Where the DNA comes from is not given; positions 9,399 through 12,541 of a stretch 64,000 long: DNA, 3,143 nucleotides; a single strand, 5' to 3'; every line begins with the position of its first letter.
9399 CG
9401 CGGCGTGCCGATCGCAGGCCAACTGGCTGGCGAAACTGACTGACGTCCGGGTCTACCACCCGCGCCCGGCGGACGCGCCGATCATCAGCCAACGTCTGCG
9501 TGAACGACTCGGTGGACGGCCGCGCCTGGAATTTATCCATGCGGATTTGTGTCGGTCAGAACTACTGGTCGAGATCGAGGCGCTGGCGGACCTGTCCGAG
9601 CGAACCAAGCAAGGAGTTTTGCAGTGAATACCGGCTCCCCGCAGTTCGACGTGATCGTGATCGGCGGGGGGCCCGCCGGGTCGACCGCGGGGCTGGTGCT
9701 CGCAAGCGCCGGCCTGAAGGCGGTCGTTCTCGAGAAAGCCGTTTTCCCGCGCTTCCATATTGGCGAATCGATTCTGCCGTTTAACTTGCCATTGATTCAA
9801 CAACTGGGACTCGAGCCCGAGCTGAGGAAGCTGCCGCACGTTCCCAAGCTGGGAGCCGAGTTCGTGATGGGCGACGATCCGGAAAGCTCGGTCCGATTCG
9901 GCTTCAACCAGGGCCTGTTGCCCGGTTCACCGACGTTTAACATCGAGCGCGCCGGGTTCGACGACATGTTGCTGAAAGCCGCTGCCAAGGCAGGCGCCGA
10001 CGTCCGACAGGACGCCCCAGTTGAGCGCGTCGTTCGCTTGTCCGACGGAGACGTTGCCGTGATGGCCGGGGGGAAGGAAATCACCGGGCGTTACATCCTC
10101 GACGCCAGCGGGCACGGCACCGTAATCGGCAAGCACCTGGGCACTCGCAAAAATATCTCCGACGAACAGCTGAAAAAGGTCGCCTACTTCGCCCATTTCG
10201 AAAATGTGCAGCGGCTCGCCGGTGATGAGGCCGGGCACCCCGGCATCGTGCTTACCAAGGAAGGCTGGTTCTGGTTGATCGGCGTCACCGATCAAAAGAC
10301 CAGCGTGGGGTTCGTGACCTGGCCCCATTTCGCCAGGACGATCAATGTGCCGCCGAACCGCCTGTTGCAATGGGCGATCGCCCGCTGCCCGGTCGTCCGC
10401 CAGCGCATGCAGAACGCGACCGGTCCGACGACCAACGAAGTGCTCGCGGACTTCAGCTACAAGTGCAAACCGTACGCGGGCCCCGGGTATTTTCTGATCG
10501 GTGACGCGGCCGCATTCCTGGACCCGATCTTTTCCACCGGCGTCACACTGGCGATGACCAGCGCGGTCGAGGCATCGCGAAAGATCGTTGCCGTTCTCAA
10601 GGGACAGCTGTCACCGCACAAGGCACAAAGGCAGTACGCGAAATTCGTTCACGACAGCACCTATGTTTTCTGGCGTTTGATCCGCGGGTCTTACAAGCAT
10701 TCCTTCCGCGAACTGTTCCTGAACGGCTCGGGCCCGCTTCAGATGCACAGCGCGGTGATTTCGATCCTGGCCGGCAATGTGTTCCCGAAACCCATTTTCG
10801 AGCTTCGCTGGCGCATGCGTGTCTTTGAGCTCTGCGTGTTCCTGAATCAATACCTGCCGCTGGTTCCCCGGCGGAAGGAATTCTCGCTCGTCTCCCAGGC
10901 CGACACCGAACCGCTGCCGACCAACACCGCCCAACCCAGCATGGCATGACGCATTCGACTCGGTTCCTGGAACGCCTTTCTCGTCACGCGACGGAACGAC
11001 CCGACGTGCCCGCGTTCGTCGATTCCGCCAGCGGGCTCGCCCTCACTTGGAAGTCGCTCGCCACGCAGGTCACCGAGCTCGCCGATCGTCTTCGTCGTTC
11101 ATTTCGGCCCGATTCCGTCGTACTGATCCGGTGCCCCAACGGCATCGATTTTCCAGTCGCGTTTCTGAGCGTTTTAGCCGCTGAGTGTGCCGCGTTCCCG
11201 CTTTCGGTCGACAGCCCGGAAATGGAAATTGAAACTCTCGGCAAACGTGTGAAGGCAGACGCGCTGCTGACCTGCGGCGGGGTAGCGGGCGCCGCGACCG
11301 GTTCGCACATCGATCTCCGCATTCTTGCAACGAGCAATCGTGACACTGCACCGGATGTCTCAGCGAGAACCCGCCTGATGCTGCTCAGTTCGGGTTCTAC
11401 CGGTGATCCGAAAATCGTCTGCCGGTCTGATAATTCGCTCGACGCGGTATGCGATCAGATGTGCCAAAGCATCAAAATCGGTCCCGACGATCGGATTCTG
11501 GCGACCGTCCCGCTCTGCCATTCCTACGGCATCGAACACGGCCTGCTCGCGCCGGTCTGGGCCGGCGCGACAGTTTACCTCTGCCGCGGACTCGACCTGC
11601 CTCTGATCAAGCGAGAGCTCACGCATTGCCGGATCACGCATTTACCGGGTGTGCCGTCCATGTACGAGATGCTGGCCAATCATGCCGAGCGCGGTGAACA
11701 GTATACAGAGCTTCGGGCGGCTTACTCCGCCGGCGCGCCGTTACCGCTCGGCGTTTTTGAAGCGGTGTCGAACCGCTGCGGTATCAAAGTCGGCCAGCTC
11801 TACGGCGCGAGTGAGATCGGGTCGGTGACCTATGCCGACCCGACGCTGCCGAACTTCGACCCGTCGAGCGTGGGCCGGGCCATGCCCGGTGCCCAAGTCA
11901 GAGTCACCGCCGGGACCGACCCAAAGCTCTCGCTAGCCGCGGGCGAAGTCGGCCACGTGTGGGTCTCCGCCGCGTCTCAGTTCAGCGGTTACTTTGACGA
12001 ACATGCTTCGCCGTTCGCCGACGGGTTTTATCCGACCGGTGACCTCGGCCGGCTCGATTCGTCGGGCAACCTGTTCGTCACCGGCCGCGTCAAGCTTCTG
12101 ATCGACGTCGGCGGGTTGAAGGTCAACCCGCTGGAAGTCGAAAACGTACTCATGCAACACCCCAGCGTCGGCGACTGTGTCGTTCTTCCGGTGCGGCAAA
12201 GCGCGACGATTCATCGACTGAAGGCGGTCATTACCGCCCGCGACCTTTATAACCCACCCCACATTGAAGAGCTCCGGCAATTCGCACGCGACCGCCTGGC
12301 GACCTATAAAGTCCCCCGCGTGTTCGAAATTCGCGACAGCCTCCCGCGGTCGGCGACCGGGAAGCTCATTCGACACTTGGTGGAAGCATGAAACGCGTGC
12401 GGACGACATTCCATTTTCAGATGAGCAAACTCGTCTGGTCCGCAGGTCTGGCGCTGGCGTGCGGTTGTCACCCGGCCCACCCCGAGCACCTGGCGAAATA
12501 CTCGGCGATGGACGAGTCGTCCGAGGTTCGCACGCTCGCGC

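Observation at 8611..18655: Xanthomonadin / aryl-polyene-like starter-unit and export module with no polyketide synthase genes in sight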

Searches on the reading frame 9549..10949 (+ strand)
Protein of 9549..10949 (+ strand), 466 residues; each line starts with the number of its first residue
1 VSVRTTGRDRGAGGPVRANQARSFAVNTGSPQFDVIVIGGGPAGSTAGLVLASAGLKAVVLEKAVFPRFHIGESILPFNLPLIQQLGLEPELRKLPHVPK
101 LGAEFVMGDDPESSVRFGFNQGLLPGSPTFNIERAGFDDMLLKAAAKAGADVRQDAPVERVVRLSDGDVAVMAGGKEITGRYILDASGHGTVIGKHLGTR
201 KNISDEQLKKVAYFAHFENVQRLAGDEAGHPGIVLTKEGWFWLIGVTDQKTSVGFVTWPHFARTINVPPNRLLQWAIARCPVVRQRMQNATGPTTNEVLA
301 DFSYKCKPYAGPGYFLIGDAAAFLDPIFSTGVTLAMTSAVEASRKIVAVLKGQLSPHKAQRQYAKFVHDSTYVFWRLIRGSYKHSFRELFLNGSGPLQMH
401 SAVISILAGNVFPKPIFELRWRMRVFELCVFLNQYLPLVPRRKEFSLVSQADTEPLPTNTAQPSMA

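Call 3: search_protein_families(library=pfam, proteins=[window:9549-10949:+], max_evalue=0.01)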
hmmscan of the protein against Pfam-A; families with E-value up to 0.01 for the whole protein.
window:9549-10949:+ (466 aa): 12 families
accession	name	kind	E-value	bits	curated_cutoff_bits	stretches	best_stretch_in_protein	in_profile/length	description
PF04820.20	Trp_halogenase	-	2.4e-25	89.7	21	2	127-385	150-389/458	Tryptophan halogenase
PF01494.25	FAD_binding_3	-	7.7e-20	71.8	22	1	33-356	2-328/349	FAD binding domain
PF01266.30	DAO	-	1.1e-08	35.5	27.9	1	34-64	1-31/353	FAD dependent oxidoreductase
PF12831.13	FAD_oxidored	-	1.6e-06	28.2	27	1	34-64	1-31/416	FAD dependent oxidoreductase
PF05834.18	Lycopene_cycl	-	8.7e-06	25.5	23.4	0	131-190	83-142/380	Lycopene cyclase protein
PF01946.23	Thi4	-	9.1e-06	25.5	26.2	1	32-65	17-51/235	Thi4 family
PF00890.30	FAD_binding_2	-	2.1e-05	24.4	20.4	1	34-65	1-32/414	FAD binding domain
PF03486.20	HI0933_like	-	0.00017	21.6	50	1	33-64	1-32/244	HI0933-like protein Rossmann domain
PF07992.20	Pyr_redox_2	-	0.00024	21.1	26.1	1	33-67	1-36/291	Pyridine nucleotide-disulphide oxidoreductase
PF13738.12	Pyr_redox_3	-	0.00047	19.9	30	1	36-64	1-30/305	Pyridine nucleotide-disulphide oxidoreductase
PF01134.28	GIDA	-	0.0036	16.9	22.1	1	34-61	1-28/391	Glucose inhibited division protein A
PF13450.12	NAD_binding_8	-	0.0053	17.4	21.9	0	37-64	1-28/68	NAD(P)-binding Rossmann-like domain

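Call 4: search_protein_families(library=ncbifam, proteins=[window:9549-10949:+], max_evalue=0.01)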
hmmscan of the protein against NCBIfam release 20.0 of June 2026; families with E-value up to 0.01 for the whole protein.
window:9549-10949:+ (466 aa): 78 families (the best 25 are shown)
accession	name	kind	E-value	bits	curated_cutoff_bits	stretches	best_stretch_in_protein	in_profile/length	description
NF033113.0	halo_ClmS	equivalog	5.4e-52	177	900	1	34-368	4-343/570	chloramphenicol-biosynthetic FADH2-dependent halogenase CmlS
NF049967.1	QhpG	equivalog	3e-34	118.7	240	1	35-384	1-324/423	flavin-dependent monooxygenase QhpG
NF038171.1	maturase_LodB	equivalog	6.9e-32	110.9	400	1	34-379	1-342/361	lysine-epsilon-oxidase maturase LodB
TIGR02032.1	GG-red-SF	subfamily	1.6e-31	110.1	158.8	1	33-345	1-296/297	geranylgeranyl reductase family protein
NF038174.1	maturase_GoxB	equivalog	2.6e-27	95.8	400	1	34-374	2-335/358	glycine oxidase maturase GoxB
NF004835.0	PRK06185.1-4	equivalog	1.8e-18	66.5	601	2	33-103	11-84/411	FAD-dependent oxidoreductase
NF004834.1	PRK06185.1-3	subfamily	9.8e-17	60.8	500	2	32-107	7-83/420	FAD-dependent oxidoreductase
NF045655.1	MkRedMenJ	equivalog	3.9e-15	55.7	700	1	32-410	4-371/406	menaquinone reductase MenJ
NF004833.1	PRK06185.1-1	subfamily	4.2e-15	55.4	488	1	35-98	5-69/403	FAD-dependent oxidoreductase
NF041080.1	DGGGPL_reductase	equivalog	2.4e-13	49.8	580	2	129-351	89-316/447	digeranylgeranylglycerophospholipid reductase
NF041160.1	DGGPL_Thplmales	equivalog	1.8e-11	43.6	780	2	130-368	96-332/396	digeranylgeranylglycerophospholipid reductase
NF041385.1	Dggglyphlred_Halo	equivalog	2.4e-09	36.3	700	1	132-208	92-169/405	digeranylgeranylglycerophospholipid reductase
TIGR02023.1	BchP-ChlP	subfamily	2.9e-09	36.4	343.3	1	34-66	2-34/388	geranylgeranyl diphosphate reductase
NF005691.0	PRK07494.1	equivalog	1.7e-08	33.4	459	1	30-65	6-41/404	UbiH/UbiF family hydroxylase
NF004780.0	PRK06126.1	subfamily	1.8e-08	33.1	445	2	32-64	8-40/552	hypothetical protein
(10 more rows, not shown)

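Call 42: search_solved_structures(query=window:9624-10949:+, show_alignments=1, max_evalue=0.001)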
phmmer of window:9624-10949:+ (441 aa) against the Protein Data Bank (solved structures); distinct sequences matched with E-value up to 0.001: 43.
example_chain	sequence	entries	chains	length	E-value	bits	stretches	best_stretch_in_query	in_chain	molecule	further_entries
3e1t_A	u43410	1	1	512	1.7e-51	179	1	2-341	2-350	Halogenase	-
8zop_A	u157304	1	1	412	3.3e-49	171.4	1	1-327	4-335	Halogenase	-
5dbj_E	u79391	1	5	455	2.6e-43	152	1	7-398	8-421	FADH2-dependent halogenase PltA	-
5bul_A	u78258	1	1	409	2.9e-43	151.9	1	4-338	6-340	flavin-dependent halogenase triple mutant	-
3i3l_A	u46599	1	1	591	5.4e-43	151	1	9-324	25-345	Alkylhalidase CmlS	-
5bva_A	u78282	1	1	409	1.2e-42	149.9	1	4-337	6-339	flavin-dependent halogenase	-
3nix_A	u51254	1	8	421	1.2e-42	149.8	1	7-389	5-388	Flavoprotein/dehydrogenase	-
7fco_A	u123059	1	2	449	1.5e-41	146.3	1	5-326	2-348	ChlB4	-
8gu0_A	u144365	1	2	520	2.9e-38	135.4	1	8-356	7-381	Non-heme halogenase radH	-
5buk_A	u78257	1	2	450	3.8e-38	135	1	5-327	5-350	FADH2-dependent halogenase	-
6bzt_A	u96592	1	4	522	5e-21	78.6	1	6-323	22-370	Halogenase PltM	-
6bza_A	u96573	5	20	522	6.1e-21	78.3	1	6-323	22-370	Halogenase PltM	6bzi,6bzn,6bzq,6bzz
7xgb_A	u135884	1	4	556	5.2e-18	68.6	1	4-313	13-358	Tetracycline 7-halogenase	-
7v0b_A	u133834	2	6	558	5.3e-18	68.6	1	4-313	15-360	Tetracycline 7-halogenase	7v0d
3oz2_A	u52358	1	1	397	5.6e-12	48.8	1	6-343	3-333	Digeranylgeranylglycerophospholipid reductase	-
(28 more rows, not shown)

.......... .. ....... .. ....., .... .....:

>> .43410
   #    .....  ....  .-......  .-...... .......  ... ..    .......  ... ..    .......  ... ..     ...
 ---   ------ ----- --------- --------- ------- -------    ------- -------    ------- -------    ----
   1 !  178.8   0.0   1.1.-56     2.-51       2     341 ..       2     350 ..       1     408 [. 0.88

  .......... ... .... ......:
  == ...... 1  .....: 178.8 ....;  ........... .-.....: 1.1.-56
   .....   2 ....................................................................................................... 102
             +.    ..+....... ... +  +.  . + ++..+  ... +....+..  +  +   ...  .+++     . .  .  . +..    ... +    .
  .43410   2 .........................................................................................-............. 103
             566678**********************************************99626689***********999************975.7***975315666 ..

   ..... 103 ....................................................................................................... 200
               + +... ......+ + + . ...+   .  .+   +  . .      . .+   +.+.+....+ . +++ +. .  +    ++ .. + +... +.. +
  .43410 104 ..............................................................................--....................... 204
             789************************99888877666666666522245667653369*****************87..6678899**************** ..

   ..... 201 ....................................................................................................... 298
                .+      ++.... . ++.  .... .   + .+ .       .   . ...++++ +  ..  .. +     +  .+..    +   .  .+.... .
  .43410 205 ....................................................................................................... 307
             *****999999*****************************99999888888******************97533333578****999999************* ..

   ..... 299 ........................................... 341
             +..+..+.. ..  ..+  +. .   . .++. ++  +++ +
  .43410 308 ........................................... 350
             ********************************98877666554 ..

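Call 83: find_related_loci(query=window:9624-10949:+, collection=metagenome_contigs, flank=10000)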
Query window:9624-10949:+ (441 aa) in metagenome_contigs; peptide patterns used: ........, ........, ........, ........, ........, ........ (x = any residue, [..] = any of these).
107 stretches matched a pattern; 13 encode a relative of the query (tblastn E <= 1e-3); 13 distinct loci.
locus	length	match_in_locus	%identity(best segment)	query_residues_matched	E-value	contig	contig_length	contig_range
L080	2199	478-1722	60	9-423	1e-176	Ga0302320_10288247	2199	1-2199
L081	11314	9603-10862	53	7-429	3e-159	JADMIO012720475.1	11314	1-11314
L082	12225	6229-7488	53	7-429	3e-159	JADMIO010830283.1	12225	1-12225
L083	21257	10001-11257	59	5-424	5e-158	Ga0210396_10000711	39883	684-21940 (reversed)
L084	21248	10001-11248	54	8-425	3e-147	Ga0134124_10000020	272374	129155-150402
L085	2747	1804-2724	69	5-311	3e-148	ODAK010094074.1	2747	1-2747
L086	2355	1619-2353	55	7-254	2e-92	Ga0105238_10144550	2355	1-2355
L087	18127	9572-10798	37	9-415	1e-68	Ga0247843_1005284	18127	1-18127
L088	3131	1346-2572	37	9-415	4e-69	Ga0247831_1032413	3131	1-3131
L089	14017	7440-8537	37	5-367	6e-64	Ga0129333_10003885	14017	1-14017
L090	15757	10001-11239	36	5-415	1e-61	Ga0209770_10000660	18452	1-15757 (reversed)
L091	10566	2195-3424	35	8-415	2e-55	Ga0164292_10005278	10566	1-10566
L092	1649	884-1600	42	1-238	5e-47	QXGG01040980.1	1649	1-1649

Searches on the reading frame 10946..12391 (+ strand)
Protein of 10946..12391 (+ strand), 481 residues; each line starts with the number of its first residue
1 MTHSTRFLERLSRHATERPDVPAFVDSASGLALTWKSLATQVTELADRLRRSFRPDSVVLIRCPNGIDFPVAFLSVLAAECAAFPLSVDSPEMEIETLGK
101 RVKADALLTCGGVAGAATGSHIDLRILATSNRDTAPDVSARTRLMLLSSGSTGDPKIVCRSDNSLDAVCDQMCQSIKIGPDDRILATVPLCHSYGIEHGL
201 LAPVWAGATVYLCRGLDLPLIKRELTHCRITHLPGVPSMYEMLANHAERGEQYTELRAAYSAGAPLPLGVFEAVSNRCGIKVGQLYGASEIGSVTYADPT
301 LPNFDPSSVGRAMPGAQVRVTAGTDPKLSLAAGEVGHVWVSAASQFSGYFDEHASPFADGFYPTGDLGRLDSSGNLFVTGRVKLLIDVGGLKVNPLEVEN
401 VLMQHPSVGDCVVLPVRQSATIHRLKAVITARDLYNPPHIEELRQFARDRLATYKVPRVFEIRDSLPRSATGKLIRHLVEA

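Call 3: search_protein_families(library=pfam, proteins=[window:10946-12391:+], max_evalue=0.01)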
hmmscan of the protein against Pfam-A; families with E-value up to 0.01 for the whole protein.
window:10946-12391:+ (481 aa): 2 families
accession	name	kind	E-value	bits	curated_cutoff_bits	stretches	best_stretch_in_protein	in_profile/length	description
PF00501.34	AMP-binding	-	3.5e-53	181.2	29.9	1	12-350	2-384/384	AMP-binding enzyme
PF13193.12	AMP-binding_C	-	8.7e-14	52.6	24.5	1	397-473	1-76/76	AMP-binding enzyme C-terminal domain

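Call 4: search_protein_families(library=ncbifam, proteins=[window:10946-12391:+], max_evalue=0.01)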
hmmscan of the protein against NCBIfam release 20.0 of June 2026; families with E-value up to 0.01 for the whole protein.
window:10946-12391:+ (481 aa): 109 families (the best 25 are shown)
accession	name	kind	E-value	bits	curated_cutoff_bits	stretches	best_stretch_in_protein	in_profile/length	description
NF004837.0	PRK06187.1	subfamily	8.4e-66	222.3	476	1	130-478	159-517/531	long-chain-fatty-acid--CoA ligase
NF004511.1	PRK05852.1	equivalog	7.1e-63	213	650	1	11-480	5-501/505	FadD7 family fatty acid--CoA ligase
NF006181.0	PRK08314.1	subfamily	5.1e-56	190.1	705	1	144-476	208-548/563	long-chain-fatty-acid--CoA ligase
NF004114.0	PRK05605.1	equivalog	3.4e-54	184.1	766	1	139-479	220-565/575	long-chain-fatty-acid--CoA ligase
NF005801.1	PRK07656.1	equivalog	1.6e-53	182.1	657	1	142-477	166-497/500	FadD3 family acyl-CoA ligase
NF005858.0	PRK07787.1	subfamily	2e-52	178.2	575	1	14-477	9-466/471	acyl-CoA synthetase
TIGR02262.1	benz_CoA_lig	subfamily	8e-49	166.7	375.25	2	131-478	152-504/508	benzoate-CoA ligase family protein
NF009921.1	PRK13382.1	exception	1.5e-48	165.9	850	1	135-477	185-526/529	acyl-CoA ligase FadD12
NF005797.0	PRK07638.1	equivalog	1.2e-46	159.3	518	1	11-478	7-474/487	acyl-CoA synthetase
TIGR01923.1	menE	equivalog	1.6e-46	159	330.15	1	34-477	1-440/442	o-succinylbenzoate--CoA ligase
TIGR01733.1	AA-adenyl-dom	subfamily_domain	5.1e-46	157.3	317.4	1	34-413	1-409/409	amino acid adenylation domain-containing protein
NF052269.1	Staph_lig_FadD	equivalog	4.9e-45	153.8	650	1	144-476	154-486/499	long-chain-fatty-acid--CoA ligase FadD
NF005702.0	PRK07514.1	subfamily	1.2e-44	152.6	558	1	116-478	133-495/506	malonyl-CoA synthase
NF005714.0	PRK07529.1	subfamily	4.6e-44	150.8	632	1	144-475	222-568/640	acyl-CoA synthetase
NF004814.0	PRK06164.1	equivalog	1.6e-43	149.1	677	1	134-470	175-514/540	acyl-CoA synthetase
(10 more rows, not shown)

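Call 9: find_encoding_contigs(protein=window:10946-12391:+, flank=10000, max_places=6)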
Protein window:10946-12391:+ (481 aa): no gene with exactly this product is on record in the collection.

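Call 27: list_cluster_members(proteins=[P0001, window:10946-12391:+, window:15662-17203:+, window:13149-15665:+])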
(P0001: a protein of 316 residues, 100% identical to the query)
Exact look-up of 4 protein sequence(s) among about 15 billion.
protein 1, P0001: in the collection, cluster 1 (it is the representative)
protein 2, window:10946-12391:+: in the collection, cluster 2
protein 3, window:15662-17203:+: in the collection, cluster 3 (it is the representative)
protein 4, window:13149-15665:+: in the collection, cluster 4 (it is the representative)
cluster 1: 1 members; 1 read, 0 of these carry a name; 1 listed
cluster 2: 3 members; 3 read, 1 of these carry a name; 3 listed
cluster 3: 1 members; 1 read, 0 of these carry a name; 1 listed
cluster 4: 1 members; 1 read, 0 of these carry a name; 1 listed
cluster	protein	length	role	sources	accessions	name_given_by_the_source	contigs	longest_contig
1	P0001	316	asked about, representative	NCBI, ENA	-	-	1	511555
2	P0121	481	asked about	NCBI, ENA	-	-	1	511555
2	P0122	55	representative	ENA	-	-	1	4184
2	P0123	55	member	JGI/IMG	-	Mor family transcriptional regulator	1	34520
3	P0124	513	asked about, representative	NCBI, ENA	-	-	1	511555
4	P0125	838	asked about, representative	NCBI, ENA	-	-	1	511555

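Call 45: search_solved_structures(query=window:10946-12391:+, max_evalue=1e-30)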
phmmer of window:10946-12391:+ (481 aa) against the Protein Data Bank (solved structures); distinct sequences matched with E-value up to 1e-30: 16.
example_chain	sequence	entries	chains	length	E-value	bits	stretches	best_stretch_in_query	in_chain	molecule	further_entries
6qjz_A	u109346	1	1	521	1e-39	139.9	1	143-479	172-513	oxalyl CoA-synthetase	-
6mfy_A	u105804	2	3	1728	3.7e-36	128.2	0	14-477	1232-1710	Linear gramicidin synthase subunit A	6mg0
9be3_A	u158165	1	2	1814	4.5e-36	127.9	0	14-477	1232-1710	Linear gramicidin synthase subunit A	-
9be4_A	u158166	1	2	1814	4.5e-36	127.9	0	14-477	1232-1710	Linear gramicidin synthase subunit A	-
6mfz_A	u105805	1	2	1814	4.5e-36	127.9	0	14-477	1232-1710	Linear gramicidin synthase subunit A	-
9meh_A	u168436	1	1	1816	4.5e-36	127.9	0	14-477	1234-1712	Linear gramicidin synthase subunit A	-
5ie0_A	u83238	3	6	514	7.3e-35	123.9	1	31-479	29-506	Oxalate--CoA ligase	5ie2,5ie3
4gxq_A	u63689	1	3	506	3.5e-33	118.4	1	143-477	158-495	Malonyl CoA synthetase, Benzoate-CoA ligase Chimeric protein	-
6m2u_A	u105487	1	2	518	1.1e-31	113.4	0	144-477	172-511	Benzoate-coenzyme A ligase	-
4rlf_A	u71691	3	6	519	1.1e-31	113.4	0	144-477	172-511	Benzoate-coenzyme A ligase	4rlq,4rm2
4rm3_A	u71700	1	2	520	1.1e-31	113.4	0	144-477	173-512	Benzoate-coenzyme A ligase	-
6m2o_A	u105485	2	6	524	1.2e-31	113.3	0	144-477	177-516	Benzoate-coenzyme A ligase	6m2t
4eat_A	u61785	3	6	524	1.2e-31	113.3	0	144-477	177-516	Benzoate-coenzyme A ligase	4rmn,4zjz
8wev_A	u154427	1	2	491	3.2e-31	111.9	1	28-477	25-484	Feruloyl-CoA Synthetase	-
8weu_A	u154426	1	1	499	3.4e-31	111.8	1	28-477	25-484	Fatty-acyl-CoA synthase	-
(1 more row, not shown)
